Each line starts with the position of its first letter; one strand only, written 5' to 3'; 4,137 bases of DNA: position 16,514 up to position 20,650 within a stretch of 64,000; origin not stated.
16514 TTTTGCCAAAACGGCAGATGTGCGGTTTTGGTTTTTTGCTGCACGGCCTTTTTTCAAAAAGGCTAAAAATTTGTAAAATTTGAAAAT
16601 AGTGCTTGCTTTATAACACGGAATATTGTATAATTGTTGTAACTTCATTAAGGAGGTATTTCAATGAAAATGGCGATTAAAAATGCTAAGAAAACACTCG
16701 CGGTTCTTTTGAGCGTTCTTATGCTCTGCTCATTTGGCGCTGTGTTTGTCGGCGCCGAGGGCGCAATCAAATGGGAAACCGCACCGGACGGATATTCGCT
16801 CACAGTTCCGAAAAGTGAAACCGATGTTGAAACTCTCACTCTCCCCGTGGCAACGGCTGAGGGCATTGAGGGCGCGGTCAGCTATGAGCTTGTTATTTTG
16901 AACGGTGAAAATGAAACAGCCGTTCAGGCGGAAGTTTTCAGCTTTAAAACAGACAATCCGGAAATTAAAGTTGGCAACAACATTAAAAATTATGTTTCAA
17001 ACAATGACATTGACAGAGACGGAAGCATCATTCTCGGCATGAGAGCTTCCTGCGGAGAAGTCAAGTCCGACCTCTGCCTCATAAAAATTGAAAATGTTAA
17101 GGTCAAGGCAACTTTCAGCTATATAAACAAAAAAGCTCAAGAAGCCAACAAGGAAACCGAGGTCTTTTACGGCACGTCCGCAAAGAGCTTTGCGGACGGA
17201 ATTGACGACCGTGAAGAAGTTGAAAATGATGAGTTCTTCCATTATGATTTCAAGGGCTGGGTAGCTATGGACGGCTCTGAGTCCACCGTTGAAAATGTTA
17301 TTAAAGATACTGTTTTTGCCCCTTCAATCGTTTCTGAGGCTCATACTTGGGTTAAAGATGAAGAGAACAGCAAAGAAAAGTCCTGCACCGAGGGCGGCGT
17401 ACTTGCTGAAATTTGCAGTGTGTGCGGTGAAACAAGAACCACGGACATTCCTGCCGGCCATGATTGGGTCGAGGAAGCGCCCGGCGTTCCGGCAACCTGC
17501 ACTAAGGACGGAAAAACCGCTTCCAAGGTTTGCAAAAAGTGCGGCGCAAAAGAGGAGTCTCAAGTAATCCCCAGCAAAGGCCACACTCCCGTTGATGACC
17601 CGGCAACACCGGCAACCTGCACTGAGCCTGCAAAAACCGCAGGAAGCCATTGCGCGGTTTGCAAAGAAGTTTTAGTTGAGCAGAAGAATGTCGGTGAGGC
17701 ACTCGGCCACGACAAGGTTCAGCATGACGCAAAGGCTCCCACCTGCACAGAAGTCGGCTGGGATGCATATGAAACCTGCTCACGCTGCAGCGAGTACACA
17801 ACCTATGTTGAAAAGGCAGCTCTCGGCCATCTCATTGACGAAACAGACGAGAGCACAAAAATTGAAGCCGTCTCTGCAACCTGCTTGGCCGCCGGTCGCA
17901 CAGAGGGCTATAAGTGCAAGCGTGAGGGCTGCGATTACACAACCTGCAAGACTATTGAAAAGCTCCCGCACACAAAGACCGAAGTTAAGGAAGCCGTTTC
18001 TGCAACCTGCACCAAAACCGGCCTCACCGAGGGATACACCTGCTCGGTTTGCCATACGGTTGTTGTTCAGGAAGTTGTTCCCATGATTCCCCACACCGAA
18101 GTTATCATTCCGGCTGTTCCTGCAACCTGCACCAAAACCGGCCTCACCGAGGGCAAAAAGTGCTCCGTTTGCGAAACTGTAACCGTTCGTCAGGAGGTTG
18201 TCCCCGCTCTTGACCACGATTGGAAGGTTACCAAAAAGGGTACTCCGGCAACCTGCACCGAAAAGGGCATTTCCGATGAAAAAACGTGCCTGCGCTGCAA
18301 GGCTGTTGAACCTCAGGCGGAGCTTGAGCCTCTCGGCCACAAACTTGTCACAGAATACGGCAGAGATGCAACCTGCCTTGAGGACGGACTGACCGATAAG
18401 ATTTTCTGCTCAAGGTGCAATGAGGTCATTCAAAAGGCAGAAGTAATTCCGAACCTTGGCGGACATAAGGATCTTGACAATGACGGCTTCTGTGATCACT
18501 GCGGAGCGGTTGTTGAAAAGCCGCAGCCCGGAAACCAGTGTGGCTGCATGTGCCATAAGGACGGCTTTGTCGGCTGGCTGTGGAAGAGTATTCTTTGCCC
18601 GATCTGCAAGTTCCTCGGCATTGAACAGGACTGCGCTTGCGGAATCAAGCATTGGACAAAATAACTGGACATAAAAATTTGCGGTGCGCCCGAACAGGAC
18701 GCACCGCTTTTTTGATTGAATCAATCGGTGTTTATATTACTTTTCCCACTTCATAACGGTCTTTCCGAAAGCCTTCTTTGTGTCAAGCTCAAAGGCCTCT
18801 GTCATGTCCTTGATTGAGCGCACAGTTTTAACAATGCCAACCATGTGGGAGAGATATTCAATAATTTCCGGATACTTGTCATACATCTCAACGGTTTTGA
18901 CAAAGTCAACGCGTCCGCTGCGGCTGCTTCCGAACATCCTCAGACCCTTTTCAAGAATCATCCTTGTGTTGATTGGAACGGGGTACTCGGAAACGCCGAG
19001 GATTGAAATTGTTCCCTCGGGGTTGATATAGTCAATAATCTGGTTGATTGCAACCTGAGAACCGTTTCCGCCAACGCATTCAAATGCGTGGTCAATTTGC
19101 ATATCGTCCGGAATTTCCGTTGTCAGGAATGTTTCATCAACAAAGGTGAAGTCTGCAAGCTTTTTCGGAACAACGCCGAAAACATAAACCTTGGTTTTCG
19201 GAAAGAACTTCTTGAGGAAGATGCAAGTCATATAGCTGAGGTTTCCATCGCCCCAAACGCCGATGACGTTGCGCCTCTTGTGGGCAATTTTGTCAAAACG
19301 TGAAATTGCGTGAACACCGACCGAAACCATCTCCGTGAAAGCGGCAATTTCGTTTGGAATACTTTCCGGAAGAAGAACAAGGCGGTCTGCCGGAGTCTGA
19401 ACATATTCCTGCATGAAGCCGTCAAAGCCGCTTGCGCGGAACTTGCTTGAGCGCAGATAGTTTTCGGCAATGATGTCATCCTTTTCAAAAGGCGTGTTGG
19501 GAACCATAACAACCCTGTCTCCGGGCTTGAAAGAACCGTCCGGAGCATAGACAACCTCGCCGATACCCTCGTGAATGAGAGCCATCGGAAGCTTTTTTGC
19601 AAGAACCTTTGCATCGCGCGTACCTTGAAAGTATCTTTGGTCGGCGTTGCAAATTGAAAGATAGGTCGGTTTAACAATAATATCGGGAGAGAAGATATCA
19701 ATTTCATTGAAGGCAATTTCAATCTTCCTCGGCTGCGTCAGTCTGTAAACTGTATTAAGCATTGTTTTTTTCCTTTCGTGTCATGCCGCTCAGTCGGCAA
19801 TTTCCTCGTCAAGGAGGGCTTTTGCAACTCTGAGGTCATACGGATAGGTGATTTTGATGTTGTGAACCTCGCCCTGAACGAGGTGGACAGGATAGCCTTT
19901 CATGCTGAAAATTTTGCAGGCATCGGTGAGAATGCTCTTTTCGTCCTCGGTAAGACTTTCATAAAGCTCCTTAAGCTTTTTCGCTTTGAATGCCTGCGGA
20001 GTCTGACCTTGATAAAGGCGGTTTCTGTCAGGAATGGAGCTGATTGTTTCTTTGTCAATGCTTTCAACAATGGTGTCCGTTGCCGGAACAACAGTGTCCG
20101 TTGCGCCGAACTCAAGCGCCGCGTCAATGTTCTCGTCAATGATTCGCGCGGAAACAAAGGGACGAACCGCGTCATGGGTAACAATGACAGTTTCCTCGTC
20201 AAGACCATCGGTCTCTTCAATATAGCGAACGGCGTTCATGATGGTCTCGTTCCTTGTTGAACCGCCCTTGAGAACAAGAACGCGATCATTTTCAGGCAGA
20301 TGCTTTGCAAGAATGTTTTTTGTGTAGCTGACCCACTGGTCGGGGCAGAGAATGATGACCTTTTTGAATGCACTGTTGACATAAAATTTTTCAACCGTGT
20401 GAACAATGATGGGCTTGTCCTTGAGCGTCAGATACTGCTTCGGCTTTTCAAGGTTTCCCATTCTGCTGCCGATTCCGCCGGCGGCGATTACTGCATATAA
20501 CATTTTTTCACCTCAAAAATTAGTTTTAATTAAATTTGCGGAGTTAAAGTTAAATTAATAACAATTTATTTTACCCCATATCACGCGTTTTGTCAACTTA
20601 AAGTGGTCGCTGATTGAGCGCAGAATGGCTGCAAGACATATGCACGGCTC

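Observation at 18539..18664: Shared C-terminal module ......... - aromatic/Lys helix - CxCGxxH[WY] on two otherwise different secreted proteins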

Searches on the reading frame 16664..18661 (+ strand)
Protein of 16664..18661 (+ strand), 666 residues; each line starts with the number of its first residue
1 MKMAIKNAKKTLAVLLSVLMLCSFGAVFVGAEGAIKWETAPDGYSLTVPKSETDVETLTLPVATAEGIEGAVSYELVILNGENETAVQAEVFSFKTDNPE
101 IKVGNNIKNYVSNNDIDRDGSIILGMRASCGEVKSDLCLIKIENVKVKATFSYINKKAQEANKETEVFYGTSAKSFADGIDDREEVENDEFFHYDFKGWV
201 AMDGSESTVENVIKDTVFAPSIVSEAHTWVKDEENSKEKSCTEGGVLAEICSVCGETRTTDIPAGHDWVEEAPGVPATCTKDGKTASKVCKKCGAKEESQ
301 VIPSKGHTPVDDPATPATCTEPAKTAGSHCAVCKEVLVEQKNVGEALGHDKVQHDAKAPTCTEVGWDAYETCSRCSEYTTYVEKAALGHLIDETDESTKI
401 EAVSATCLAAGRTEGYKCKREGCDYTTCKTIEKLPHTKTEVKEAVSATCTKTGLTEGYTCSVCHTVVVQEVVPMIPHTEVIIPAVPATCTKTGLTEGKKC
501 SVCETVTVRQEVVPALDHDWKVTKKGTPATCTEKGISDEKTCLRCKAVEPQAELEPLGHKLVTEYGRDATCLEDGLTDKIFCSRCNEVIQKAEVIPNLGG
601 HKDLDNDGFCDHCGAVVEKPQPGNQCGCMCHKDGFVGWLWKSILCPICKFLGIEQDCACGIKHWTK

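Call 3: search_protein_families(library=pfam, proteins=[window:16664-18661:+], max_evalue=1)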
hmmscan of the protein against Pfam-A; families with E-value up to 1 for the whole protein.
window:16664-18661:+ (666 aa): 1 family
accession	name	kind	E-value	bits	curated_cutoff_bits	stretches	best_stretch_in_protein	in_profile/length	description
PF16660.10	PHD20L1_u1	-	0.42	11.8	27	1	398-435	17-54/99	PHD finger protein 20-like protein 1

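Call 4: search_protein_families(library=ncbifam, proteins=[window:16664-18661:+], max_evalue=10)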
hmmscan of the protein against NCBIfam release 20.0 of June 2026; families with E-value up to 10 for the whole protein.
window:16664-18661:+ (666 aa): 0 families

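Call 9: find_homologous_proteins(query=window:16664-18661:+, max_evalue=0.001)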
Query window:16664-18661:+ (666 aa): 7005 proteins with E <= 0.001 among 8000 candidates; the best 120 are listed.
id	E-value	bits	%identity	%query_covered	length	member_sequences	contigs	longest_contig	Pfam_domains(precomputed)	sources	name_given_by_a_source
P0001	0.0e+0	1534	100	100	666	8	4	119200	-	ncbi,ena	-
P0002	0.0e+0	1268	82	100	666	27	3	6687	-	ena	-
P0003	1.9e-269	914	63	100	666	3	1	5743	-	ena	-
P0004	7.4e-263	892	62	100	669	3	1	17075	-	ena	-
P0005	6.8e-262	889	62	100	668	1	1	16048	-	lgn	-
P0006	3.3e-261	887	62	100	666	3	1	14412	-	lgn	-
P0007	4.0e-261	886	61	100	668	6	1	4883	-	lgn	-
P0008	5.3e-261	886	61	100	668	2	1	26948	-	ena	-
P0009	9.8e-261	885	61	100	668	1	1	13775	-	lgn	-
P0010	1.5e-260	885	62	100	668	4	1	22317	-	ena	-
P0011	3.5e-257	873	61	100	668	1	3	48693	-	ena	-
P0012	3.7e-256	870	61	100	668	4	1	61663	-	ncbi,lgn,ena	-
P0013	2.5e-254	864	60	100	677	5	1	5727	-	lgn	-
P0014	2.9e-253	860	60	100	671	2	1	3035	-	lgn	-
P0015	5.4e-246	836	59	100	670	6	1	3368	-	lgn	-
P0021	1.2e-184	634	50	100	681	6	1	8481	-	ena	-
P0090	2.2e-107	378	39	100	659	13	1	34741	-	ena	-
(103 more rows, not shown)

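Call 56: find_encoding_contigs(protein=P0090, flank=6000, max_places=3)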
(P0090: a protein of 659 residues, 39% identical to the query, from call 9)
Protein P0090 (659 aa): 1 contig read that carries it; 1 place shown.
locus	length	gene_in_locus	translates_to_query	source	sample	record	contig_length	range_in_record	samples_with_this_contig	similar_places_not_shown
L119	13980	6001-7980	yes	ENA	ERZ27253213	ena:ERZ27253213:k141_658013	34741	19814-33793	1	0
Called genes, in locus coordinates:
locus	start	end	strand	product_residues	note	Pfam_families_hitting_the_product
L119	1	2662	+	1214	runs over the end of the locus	PF02811:PHP, PF07733:DNA_pol3_alpha, PF17657:DNA_pol3_finger, PF14579:HHH_6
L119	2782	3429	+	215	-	PF05175:MTS (weak)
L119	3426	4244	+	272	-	PF00590:TP_methylase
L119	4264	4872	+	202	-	-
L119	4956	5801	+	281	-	-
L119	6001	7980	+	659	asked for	-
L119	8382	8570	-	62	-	PF00830:Ribosomal_L28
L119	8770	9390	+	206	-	PF13306:LRR_5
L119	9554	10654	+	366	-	PF00154:RecA_N, PF08423:Rad51, PF06745:ATPase (weak), PF27531:MT3502_N (faint), PF21096:RecA_C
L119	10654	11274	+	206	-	PF21982:RecX_HTH1, PF02631:RecX_HTH2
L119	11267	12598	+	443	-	PF00919:UPF0004, PF04055:Radical_SAM, PF18693:TRAM_2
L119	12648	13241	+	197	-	PF01066:CDP-OH_P_transf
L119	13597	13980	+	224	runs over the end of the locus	PF25087:GMPPB_C (faint), PF14602:Hexapep_2 (faint), PF00132:Hexapep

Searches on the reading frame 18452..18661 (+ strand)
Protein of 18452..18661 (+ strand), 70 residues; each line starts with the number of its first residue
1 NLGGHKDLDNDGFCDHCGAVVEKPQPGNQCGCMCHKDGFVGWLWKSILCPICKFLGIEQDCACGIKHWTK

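Call 8: find_homologous_proteins(query=A1, max_evalue=0.1)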
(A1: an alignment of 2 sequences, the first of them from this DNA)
Query A1 (2 sequences): no candidate shares three 5-residue words with the query. No homologue found.

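Call 43: predict_structure(alignment_id=A4)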
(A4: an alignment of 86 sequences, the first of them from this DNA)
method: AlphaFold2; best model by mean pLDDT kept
length: 70 residues; sequences in the alignment: 86
mean_pLDDT: 81.7   pTM: 0.51
mean pLDDT of the five models: 81.7, 81.5, 81.0, 79.1, 76.0
residues with pLDDT >= 90: 21; 70-90: 38; 50-70: 9; < 50: 2
segments of 3 or more residues with pLDDT < 50: none
pLDDT, mean of each block of 10 residues (from residue 1): 69 86 62 87 93 93 82
secondary structure, 60 per line:
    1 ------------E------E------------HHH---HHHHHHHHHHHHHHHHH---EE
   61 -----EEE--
elements in order: H39-55 E66-68

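Call 46: fold_search(model_id=the predicted structure, library=pdb)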
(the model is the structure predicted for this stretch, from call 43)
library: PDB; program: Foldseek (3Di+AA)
matches with E <= 10: 10; with E <= 0.001: 0
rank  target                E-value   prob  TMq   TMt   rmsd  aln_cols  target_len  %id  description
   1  8qph                  2.7e+00  0.06  0.25  0.09   2.8        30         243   13  Crystal structure of Lymantria dispar CPV14 polyhedra 14 crystals (released 2023-11-08)
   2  8qqc                  3.7e+00  0.04  0.25  0.09   2.8        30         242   13  Crystal structure of Lymantria dispar CPV14 polyhedra single crystal (released 2023-11-08)
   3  5a96                  4.7e+00  0.02  0.21  0.08   2.9        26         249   15  Crystal structure of Lymantria dispar CPV14 polyhedra (released 2015-09-02)
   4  4kfu_A                5.9e+00  0.14  0.26  0.09   0.3        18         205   28  Structure of the genome packaging NTPase B204 from Sulfolobus turreted icosahedral virus 2 in complex with AMPPCP (released 2013-05-22)
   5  9xpg_A                8.2e+00  0.04  0.22  0.07   1.6        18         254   28  The structure of gp139 protein of phage phikz (released 2026-02-11)
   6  4v7h_AT               8.2e+00  0.03  0.30  0.17   4.4        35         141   14  Structure of the 80S rRNA and proteins and P/E tRNA for eukaryotic ribosome based on cryo-EM map of Thermomyces lanug (released 2014-07-09)
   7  8efy_D                8.2e+00  0.03  0.24  0.07   2.7        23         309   13  Structure of double homo-hexameric AAA+ ATPase RuvB motors (released 2023-05-10)
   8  8efv_D                8.9e+00  0.02  0.24  0.07   2.8        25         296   20  Structure of single homo-hexameric Holliday junction ATP-dependent DNA helicase RuvB motor (released 2023-05-10)
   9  1ixs_B                8.9e+00  0.02  0.24  0.07   2.9        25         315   20  Structure of RuvB complexed with RuvA domain III (released 2002-11-06)
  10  4kft_D                9.6e+00  0.10  0.26  0.09   0.3        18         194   28  Structure of the genome packaging NTPase B204 from Sulfolobus turreted icosahedral virus 2 in complex with ATP-gammaS (released 2013-05-22)

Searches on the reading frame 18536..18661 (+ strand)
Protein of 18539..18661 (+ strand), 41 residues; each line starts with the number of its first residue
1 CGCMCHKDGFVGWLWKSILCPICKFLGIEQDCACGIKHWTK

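Call 4: search_protein_families(library=ncbifam, proteins=[window:18539-18661:+], max_evalue=10)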
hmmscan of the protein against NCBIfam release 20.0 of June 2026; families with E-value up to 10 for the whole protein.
seq(41 aa): 0 families

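Call 19: search_protein_representatives(alignment_id=A2)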
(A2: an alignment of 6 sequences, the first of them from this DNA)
Query: 6 sequences, 42 profile positions. Proteins with E-value up to 0.001 (for the whole library): 1765; up to 1e-10: 26; up to 1e-30: 0. The best 150 are listed.
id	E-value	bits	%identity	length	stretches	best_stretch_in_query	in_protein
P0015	4.5e-20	87.7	-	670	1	1-42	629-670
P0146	1.5e-18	82.9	-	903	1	1-42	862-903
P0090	1.2e-16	76.7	-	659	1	1-42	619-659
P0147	5.8e-13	64.9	-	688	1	1-42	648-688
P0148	1.7e-12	63.5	-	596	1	2-42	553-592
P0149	2.6e-12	62.9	-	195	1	1-42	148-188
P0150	4.4e-12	62.1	-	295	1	1-40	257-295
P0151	5.7e-12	61.8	-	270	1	1-40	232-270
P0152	1.5e-11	60.5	-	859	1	1-40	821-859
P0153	1.8e-11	60.2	-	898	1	1-40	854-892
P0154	2.1e-11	60.0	-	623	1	1-40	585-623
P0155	2.3e-11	59.9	-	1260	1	2-40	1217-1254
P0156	2.4e-11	59.8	-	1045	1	1-42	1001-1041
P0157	2.7e-11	59.6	-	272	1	1-40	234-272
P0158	2.7e-11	59.6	-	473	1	1-40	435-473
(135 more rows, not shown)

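Call 24: find_homologous_proteins(query=A3, max_evalue=0.001)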
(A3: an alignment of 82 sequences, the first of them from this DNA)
Query A3 (82 sequences) (41 aa, profile of the alignment): 5 proteins with E <= 0.001 among 21 candidates.
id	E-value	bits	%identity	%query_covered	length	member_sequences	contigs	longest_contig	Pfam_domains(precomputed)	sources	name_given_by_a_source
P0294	4.0e-16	77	44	95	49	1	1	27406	-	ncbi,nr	ncbi:MAG: hypothetical protein IJC45_00315 [Clostridia bacterium]|nr:hypothetical protein [Clostridi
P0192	2.4e-15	74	46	95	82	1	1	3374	-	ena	-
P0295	5.2e-14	70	26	95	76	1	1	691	-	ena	-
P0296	5.1e-12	64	41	90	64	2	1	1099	-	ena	-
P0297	3.1e-6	45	33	95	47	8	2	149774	-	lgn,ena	-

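Call 25: search_protein_families(library=pfam, alignment_id=A3, max_evalue=1)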
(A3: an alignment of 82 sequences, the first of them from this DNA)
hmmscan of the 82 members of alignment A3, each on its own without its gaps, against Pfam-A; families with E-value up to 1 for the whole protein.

A. member 1, seq(41 aa): 0 families

B. families by the number of members that match (of 82 scanned): 10 families
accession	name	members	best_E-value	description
PF23333.1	VWC2L_1st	2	0.095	VWC2L-like, N-terminal domain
PF01618.21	MotA_ExbB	1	0.0091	MotA/TolQ/ExbB proton channel family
PF24632.1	DUF7629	1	0.042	Domain of unknown function (DUF7629)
PF13008.12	zf-Paramyx-P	1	0.051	Zinc-binding domain of Paramyxoviridae V protein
PF13639.12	zf-RING_2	1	0.058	Ring finger domain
PF10961.13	SelK_SelG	1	0.2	Selenoprotein SelK_SelG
PF24749.2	DUF7695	1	0.21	Domain of unknown function (DUF7695)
PF11711.13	Tim54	1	0.22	Inner membrane protein import complex subunit Tim54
PF10552.14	ORF6C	1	0.29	ORF6C domain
PF17492.7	D_CNTX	1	0.48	Delta Ctenitoxins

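Call 26: search_protein_families(library=ncbifam, alignment_id=A3, max_evalue=1)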
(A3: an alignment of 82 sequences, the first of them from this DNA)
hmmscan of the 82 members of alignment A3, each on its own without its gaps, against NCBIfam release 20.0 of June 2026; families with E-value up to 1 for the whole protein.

A. member 1, seq(41 aa): 0 families

B. families by the number of members that match (of 82 scanned): 4 families
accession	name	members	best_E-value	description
NF033772.1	pheromone_VP1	7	0.0067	peptide pheromone VP1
NF033426.1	PSM_alpha_3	1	0.062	alpha-3 family phenol-soluble modulin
NF004937.0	PRK06290.1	1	0.092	LL-diaminopimelate aminotransferase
NF040858.1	condensinMksE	1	0.17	Mks condensin complex protein MksE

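Call 42: search_protein_families(library=pfam, alignment_id=A5, max_evalue=0.0001)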
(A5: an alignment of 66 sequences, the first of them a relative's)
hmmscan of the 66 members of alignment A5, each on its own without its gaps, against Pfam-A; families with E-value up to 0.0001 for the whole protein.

A. member 1, P0147 (688 aa): 0 families

B. families by the number of members that match (of 66 scanned): 25 families
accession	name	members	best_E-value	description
PF13306.12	LRR_5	31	2.6e-173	BspA type Leucine rich repeat region (6 copies)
PF13855.12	LRR_8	17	4.3e-20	Leucine rich repeat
PF01841.26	Transglut_core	6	1.5e-24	Transglutaminase-like superfamily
PF09479.16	Flg_new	5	7.1e-36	Listeria-Bacteroides repeat domain (List_Bact_rpt)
PF19789.6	DUF6273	5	2.6e-25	Domain of unknown function (DUF6273)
PF02368.24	Big_2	3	7.1e-38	Bacterial Ig-like domain (group 2)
PF00059.27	Lectin_C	3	1.9e-17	Lectin C-type domain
PF12799.13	LRR_4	2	9.3e-08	Leucine Rich repeats (2 copies)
PF08481.16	GBS_Bsp-like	1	1e-24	GBS Bsp-like repeat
PF00112.29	Peptidase_C1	1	3.2e-19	Papain family cysteine protease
PF01471.23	PG_binding_1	1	1.6e-18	Putative peptidoglycan binding domain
PF14200.12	RicinB_lectin_2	1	6.6e-17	Ricin-type beta-trefoil lectin domain-like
PF25309.1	ELLD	1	2.4e-12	Endolysin-like domain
PF00963.24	Cohesin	1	1.3e-11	Cohesin domain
PF18560.7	Lectin_like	1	6.5e-11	Lectin like domain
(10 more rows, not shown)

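Call 47: search_solved_structures(query=A3, max_evalue=10, show_alignments=2)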
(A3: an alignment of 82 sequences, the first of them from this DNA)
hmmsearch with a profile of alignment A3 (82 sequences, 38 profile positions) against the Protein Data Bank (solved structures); distinct sequences matched with E-value up to 10: 0.

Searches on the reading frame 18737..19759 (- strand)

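Call 15: search_protein_families(library=pfam, proteins=[window:18737-19759:-], max_evalue=0.001)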
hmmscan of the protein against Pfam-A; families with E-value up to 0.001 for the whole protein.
window:18737-19759:- (340 aa): 2 families
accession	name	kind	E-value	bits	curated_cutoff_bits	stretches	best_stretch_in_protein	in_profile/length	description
PF08240.17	ADH_N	-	1.3e-12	48.3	23.5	1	26-132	4-104/104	Alcohol dehydrogenase GroES-like domain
PF00107.32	ADH_zinc_N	-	1.2e-08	35.4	31.8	1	218-292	55-126/129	Zinc-binding dehydrogenase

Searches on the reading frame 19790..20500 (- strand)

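Call 15: search_protein_families(library=pfam, proteins=[window:19790-20500:-], max_evalue=0.001)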
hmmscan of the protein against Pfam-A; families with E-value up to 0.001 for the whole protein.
window:19790-20500:- (236 aa): 3 families
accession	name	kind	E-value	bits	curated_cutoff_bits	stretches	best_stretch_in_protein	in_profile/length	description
PF01128.25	IspD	-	9.2e-47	160.1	27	1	2-231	2-220/221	2-C-methyl-D-erythritol 4-phosphate cytidylyltransferase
PF12804.13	NTP_transf_3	-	2.8e-07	31.3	27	1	3-143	1-125/160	MobA-like NTP transferase domain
PF02348.25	CTP_transf_3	-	0.00011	22.5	22.6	1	21-177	16-167/217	Cytidylyltransferase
